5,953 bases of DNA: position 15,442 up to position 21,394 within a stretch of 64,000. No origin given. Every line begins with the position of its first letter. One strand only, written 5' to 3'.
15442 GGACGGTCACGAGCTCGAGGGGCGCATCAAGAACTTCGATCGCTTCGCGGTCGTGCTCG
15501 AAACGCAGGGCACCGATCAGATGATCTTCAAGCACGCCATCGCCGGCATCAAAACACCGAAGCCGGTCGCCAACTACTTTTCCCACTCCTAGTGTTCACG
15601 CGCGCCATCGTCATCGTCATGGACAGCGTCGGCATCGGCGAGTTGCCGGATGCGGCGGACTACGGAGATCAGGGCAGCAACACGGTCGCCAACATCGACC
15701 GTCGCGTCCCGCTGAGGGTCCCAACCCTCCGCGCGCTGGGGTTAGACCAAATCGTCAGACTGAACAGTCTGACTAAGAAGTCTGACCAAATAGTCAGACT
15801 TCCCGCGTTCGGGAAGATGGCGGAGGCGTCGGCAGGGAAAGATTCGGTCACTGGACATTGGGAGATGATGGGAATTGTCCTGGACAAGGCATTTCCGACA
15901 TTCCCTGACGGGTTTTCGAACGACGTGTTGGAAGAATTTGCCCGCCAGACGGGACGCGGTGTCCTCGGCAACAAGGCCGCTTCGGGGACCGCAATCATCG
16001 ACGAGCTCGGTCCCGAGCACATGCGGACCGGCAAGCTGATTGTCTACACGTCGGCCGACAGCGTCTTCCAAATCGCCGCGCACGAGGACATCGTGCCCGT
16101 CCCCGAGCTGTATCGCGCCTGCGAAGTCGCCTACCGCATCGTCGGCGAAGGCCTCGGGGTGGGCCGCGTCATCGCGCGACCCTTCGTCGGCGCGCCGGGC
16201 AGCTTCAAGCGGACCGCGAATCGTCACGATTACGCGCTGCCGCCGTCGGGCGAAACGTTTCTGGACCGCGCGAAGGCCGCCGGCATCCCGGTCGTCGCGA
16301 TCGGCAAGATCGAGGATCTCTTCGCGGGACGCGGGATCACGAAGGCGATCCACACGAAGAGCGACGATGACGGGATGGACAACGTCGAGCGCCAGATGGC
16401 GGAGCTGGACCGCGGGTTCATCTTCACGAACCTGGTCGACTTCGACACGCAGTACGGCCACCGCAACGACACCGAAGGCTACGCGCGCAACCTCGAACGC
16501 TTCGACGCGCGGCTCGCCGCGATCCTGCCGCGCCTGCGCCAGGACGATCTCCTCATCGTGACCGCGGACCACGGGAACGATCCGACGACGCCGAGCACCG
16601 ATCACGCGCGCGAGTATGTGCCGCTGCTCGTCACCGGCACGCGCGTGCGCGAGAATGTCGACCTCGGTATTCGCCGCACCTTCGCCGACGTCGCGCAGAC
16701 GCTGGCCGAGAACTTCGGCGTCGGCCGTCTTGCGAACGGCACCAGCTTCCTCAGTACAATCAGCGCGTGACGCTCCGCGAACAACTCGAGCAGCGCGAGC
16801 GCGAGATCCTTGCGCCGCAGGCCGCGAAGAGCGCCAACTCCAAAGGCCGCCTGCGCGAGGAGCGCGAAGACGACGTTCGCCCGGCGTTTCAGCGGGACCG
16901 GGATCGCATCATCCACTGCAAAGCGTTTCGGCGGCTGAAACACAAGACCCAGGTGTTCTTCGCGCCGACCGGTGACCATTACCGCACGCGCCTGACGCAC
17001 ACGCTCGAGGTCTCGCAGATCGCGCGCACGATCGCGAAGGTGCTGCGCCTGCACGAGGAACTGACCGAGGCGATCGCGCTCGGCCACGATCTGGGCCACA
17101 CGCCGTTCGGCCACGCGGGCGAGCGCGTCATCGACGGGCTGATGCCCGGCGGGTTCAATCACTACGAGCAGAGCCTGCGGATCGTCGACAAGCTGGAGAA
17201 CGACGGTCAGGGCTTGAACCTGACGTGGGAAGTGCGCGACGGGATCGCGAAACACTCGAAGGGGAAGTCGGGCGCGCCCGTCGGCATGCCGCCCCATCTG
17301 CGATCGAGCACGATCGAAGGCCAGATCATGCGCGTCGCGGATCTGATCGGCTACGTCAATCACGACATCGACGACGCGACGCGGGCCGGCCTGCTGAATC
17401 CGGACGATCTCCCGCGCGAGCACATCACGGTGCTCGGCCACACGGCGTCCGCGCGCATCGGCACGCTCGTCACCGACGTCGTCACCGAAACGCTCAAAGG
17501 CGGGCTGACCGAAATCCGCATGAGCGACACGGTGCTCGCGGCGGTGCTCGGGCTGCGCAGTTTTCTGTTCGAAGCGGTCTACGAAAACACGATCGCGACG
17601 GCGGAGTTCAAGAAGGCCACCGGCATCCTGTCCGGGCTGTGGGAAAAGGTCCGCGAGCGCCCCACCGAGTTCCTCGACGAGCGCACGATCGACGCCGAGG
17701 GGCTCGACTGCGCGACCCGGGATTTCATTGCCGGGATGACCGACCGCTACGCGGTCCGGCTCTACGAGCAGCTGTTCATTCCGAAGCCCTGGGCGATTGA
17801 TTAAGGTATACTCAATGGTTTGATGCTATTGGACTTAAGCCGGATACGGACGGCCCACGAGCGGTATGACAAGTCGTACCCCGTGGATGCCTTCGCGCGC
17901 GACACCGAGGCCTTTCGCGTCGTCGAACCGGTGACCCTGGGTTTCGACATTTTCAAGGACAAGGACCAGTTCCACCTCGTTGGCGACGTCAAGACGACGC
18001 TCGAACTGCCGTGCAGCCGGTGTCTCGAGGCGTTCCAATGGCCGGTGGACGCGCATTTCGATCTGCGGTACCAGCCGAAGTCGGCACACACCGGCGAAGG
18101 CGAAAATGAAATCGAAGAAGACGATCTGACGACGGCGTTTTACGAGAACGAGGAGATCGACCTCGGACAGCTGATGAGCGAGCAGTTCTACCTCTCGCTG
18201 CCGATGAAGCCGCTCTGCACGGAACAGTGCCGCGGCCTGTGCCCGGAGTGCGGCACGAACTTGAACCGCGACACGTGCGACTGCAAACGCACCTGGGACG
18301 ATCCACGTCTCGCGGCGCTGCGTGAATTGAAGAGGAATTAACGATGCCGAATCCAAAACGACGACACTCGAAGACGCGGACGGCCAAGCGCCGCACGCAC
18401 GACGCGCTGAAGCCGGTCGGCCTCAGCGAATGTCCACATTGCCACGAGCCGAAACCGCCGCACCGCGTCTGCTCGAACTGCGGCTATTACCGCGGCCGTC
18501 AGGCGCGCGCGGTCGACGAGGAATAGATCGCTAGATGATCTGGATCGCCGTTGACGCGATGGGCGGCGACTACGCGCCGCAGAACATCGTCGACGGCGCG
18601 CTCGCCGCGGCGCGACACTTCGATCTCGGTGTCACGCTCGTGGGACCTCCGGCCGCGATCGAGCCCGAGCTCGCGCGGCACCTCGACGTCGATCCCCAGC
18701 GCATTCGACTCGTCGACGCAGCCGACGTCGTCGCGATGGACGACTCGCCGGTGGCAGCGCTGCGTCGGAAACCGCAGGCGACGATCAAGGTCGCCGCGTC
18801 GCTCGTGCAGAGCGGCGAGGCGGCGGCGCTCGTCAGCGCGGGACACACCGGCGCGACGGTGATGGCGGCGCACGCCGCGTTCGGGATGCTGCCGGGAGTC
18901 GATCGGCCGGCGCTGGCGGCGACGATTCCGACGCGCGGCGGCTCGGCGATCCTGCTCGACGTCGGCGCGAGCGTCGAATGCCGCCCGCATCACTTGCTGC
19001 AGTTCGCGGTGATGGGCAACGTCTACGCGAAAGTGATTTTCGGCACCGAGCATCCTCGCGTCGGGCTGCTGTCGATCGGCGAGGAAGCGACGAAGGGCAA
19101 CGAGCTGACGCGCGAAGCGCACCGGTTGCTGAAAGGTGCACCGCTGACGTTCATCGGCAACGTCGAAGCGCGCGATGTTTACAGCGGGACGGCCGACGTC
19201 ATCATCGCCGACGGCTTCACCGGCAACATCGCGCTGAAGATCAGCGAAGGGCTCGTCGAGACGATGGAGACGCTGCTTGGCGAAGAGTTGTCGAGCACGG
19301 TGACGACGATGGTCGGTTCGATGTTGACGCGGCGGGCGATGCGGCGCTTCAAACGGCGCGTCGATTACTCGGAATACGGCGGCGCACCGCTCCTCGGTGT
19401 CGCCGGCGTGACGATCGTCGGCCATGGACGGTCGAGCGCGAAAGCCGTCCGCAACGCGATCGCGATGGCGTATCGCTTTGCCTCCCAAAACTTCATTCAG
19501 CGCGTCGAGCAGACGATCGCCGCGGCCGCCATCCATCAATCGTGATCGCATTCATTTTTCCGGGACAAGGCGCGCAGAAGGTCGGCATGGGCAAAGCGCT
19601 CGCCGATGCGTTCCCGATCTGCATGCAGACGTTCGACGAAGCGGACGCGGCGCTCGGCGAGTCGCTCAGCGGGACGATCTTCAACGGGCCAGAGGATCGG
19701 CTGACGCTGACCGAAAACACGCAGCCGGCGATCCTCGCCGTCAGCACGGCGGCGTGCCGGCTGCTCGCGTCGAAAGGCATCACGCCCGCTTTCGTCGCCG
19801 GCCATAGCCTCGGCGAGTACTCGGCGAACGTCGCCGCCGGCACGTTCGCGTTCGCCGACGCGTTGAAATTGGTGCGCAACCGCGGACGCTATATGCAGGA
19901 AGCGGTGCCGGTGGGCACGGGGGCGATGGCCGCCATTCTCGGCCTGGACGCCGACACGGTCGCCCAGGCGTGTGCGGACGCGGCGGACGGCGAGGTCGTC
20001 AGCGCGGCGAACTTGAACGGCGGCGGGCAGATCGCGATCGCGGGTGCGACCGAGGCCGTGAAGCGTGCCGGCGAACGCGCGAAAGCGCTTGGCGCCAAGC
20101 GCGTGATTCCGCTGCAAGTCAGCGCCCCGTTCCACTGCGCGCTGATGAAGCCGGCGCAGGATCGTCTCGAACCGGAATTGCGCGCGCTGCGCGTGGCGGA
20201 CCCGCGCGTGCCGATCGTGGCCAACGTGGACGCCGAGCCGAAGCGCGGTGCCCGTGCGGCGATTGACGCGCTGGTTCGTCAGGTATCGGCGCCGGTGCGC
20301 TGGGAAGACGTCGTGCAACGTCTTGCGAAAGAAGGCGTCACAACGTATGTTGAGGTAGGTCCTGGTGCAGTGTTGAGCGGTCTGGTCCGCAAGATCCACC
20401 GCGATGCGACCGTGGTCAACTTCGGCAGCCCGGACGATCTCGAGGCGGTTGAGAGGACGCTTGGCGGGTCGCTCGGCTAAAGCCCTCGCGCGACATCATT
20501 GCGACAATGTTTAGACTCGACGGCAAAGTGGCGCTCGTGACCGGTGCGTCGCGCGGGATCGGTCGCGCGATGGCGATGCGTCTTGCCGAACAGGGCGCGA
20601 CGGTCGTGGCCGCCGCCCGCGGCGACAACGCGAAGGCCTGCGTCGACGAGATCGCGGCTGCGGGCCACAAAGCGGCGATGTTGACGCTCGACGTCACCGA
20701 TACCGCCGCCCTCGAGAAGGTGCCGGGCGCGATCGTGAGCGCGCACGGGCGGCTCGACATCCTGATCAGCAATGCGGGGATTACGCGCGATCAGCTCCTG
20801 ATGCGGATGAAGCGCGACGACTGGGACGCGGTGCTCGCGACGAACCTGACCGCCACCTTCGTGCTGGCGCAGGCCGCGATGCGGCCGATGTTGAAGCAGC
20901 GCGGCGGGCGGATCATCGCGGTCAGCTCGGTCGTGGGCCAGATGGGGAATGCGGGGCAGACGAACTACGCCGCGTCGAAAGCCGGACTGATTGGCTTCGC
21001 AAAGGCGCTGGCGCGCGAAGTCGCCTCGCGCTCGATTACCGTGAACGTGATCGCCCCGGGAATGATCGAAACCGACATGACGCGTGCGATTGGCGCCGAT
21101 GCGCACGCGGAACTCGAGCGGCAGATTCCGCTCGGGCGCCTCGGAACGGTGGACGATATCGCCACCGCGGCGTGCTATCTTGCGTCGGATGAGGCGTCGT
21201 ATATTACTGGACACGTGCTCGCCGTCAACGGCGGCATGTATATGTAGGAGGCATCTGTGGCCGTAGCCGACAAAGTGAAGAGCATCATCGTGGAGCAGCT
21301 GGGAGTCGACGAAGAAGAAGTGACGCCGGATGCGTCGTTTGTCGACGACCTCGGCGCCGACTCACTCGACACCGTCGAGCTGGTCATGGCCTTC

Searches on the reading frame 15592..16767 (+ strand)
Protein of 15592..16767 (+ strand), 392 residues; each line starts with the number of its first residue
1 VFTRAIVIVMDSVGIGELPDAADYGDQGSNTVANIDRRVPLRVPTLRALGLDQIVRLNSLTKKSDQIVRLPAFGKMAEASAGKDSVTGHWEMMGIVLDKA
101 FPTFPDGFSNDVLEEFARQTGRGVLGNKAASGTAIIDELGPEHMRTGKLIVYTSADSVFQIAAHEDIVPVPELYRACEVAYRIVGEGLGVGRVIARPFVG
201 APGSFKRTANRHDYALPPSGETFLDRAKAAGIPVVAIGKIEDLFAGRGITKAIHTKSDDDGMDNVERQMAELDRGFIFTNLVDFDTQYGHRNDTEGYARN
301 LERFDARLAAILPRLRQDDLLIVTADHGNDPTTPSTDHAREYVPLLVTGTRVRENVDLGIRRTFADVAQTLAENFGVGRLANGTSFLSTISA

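Call 13: search_protein_families(library=pfam, proteins=[window:15592-16767:+], max_evalue=0.001)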
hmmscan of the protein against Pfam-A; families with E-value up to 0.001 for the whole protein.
window:15592-16767:+ (392 aa): 1 family
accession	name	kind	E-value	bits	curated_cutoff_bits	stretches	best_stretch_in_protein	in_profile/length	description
PF01676.23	Metalloenzyme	-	1.7e-39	136.3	24.3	1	4-377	2-250/252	Metalloenzyme superfamily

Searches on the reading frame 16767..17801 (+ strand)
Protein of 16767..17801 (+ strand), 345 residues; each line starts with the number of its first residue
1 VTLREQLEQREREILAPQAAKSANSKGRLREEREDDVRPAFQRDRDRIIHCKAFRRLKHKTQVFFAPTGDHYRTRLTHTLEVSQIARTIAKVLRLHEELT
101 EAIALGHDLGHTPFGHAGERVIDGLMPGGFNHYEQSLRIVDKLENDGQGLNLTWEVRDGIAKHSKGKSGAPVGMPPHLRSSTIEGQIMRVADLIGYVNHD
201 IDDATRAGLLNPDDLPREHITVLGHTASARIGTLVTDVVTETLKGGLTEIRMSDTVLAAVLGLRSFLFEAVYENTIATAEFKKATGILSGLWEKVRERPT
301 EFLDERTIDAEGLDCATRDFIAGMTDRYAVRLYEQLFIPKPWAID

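Call 13: search_protein_families(library=pfam, proteins=[window:16767-17801:+], max_evalue=0.001)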
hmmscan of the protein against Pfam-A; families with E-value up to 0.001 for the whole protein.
window:16767-17801:+ (345 aa): 2 families
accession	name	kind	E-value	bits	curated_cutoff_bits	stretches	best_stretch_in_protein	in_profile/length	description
PF01966.28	HD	-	3.1e-15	56.9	22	1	75-192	1-111/116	HD domain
PF13286.11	HD_assoc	-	8.6e-14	52.3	22.2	1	250-335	1-91/91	Phosphohydrolase-associated domain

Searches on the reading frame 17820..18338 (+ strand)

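Call 58: search_protein_families(library=pfam, proteins=[window:17820-18338:+], max_evalue=0.00001)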
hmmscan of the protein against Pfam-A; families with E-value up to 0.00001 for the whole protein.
window:17820-18338:+ (173 aa): 1 family
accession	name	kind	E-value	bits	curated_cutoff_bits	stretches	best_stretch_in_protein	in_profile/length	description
PF02620.22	YceD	-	4.5e-35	120.7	33.2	1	55-171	3-119/119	Large ribosomal RNA subunit accumulation protein YceD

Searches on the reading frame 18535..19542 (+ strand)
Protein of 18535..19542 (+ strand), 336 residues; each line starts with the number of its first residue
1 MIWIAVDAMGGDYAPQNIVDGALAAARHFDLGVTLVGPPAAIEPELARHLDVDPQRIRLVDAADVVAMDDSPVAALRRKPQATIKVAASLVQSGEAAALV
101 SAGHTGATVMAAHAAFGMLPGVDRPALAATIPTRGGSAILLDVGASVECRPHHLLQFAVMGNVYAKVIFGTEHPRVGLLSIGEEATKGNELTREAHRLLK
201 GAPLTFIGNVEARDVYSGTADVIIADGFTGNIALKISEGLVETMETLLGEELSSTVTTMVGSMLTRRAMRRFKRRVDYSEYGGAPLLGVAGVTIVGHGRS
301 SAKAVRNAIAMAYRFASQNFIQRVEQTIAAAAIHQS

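Call 58: search_protein_families(library=pfam, proteins=[window:18535-19542:+], max_evalue=0.00001)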
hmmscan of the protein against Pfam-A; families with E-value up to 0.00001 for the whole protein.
window:18535-19542:+ (336 aa): 1 family
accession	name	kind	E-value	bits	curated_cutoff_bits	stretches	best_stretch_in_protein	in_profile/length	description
PF02504.20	FA_synthesis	-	5.8e-107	358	29.1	1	4-323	3-324/324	Fatty acid synthesis protein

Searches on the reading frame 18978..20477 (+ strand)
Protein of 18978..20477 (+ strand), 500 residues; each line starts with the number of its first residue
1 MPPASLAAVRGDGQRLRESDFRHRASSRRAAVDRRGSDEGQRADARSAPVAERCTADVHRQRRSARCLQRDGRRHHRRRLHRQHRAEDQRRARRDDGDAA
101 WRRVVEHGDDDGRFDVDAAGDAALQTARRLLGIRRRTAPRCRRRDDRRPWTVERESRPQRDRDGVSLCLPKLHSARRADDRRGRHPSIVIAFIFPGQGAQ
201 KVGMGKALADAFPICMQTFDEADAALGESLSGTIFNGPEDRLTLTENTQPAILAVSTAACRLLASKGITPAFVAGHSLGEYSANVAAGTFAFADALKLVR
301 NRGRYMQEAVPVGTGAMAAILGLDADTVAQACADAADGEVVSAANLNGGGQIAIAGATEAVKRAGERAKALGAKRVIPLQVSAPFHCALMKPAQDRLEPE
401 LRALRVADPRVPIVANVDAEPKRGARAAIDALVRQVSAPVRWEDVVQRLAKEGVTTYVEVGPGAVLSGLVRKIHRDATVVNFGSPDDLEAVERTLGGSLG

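Call 13: search_protein_families(library=pfam, proteins=[window:18978-20477:+], max_evalue=0.001)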
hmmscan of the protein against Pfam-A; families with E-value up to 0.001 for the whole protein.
window:18978-20477:+ (500 aa): 1 family
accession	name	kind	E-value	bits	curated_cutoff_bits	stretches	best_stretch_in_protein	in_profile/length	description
PF00698.26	Acyl_transf_1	-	1e-44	153.7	32.7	1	192-475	2-280/319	Acyl transferase domain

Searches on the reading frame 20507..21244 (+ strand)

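Call 58: search_protein_families(library=pfam, proteins=[window:20507-21244:+], max_evalue=0.00001)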
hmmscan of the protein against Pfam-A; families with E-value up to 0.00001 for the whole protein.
window:20507-21244:+ (246 aa): 5 families
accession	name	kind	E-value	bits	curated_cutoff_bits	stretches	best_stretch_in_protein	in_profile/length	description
PF13561.12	adh_short_C2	-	5.8e-66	222.9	27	1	13-244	1-235/236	Enoyl-(Acyl carrier protein) reductase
PF00106.31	adh_short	-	7.4e-63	212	26.6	1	7-198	1-193/195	short chain dehydrogenase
PF08659.16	KR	-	2.5e-22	80.1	22.6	1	9-171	3-166/180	KR domain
PF01370.27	Epimerase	-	6.4e-07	29.5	20.9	1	9-197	1-188/240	NAD dependent epimerase/dehydratase family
PF23441.1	SDR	-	7.4e-06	26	27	1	114-245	123-256/258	SDR-like rossmann domain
